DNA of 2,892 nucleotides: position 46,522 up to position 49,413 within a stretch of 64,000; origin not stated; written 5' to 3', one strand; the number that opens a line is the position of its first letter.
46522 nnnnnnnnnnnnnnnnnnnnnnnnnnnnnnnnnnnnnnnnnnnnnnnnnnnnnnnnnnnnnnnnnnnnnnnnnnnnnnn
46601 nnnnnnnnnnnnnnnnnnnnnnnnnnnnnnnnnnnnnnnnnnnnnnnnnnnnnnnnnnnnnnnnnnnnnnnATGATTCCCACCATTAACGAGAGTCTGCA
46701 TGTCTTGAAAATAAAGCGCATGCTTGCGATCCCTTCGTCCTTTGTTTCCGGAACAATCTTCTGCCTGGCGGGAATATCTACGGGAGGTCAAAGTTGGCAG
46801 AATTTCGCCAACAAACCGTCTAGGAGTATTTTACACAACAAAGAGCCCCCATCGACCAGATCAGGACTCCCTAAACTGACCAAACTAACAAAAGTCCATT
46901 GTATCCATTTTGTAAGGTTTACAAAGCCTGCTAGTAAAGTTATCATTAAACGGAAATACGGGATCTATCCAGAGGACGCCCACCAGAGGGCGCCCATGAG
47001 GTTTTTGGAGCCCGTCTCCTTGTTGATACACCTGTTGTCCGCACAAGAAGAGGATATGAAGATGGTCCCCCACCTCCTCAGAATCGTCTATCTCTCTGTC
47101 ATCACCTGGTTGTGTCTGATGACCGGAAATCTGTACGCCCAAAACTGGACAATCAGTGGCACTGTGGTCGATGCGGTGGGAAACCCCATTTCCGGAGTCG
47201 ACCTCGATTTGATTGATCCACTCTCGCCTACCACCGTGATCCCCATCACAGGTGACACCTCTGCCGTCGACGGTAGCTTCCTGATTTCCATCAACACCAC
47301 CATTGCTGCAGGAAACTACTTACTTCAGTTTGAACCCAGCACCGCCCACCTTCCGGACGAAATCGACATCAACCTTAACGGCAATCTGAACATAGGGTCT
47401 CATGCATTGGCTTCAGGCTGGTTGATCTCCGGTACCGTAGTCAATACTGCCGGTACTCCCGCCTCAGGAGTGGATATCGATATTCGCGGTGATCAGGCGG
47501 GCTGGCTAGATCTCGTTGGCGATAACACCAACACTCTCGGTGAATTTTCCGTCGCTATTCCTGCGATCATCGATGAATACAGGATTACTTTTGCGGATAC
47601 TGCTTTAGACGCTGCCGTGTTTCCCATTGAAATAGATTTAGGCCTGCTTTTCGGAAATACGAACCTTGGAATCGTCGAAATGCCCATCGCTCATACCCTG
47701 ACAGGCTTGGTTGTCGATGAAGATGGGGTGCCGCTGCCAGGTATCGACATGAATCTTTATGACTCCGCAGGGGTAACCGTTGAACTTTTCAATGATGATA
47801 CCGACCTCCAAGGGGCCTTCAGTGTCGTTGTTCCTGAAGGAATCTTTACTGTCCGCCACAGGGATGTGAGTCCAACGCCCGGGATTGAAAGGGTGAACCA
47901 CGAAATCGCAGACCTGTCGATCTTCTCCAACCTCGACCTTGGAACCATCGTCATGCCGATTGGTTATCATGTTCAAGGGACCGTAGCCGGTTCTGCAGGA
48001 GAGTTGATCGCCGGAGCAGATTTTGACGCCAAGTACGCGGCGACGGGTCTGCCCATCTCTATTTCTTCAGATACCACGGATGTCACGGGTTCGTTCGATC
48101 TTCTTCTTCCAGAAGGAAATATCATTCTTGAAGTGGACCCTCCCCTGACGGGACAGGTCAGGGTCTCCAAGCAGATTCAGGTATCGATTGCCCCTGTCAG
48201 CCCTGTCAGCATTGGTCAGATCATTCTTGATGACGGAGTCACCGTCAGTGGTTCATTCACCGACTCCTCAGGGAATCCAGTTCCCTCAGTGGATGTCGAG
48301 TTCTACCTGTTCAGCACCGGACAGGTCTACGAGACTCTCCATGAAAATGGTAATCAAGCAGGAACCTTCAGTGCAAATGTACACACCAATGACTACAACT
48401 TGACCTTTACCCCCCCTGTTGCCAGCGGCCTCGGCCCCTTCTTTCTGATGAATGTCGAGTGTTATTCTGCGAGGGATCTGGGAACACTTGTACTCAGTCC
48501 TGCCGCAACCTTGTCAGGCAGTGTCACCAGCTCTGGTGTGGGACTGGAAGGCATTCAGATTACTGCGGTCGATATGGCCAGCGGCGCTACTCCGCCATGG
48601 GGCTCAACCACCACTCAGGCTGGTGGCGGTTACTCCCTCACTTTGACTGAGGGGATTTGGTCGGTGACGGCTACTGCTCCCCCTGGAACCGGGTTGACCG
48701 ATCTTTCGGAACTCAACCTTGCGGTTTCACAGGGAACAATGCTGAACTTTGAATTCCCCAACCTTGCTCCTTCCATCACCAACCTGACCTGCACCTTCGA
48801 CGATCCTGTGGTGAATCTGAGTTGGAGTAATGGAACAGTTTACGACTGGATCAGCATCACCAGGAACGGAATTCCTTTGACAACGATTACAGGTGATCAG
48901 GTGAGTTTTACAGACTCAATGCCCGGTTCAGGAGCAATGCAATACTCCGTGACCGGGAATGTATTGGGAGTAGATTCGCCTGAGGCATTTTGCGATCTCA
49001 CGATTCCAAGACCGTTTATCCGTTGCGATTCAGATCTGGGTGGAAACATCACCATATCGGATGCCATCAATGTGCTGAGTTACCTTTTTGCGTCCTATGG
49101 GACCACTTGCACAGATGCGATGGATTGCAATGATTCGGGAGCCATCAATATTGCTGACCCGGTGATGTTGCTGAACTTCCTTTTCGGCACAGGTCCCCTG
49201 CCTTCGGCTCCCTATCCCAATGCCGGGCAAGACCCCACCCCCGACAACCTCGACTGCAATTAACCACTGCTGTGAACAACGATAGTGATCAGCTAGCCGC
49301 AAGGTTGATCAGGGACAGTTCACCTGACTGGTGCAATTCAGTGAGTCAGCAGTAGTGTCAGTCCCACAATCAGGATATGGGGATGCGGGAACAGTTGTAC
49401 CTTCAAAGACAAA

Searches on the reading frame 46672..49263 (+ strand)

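Call 51: search_protein_families(library=pfam, proteins=[window:46672-49263:+], max_evalue=0.0001)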
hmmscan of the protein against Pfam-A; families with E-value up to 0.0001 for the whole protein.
window:46672-49263:+ (863 aa): 3 families
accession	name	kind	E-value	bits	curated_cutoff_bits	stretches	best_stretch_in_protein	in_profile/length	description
PF13620.12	CarboxypepD_reg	-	3.3e-26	91.9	32.3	1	613-694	1-80/82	Carboxypeptidase regulatory-like domain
PF02369.22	Big_1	-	1.3e-07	32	34.9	0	522-572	18-68/93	Bacterial Ig-like domain (group 1)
PF00775.27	Dioxygenase_C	-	3.9e-05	23.6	27.3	0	523-562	30-69/182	Dioxygenase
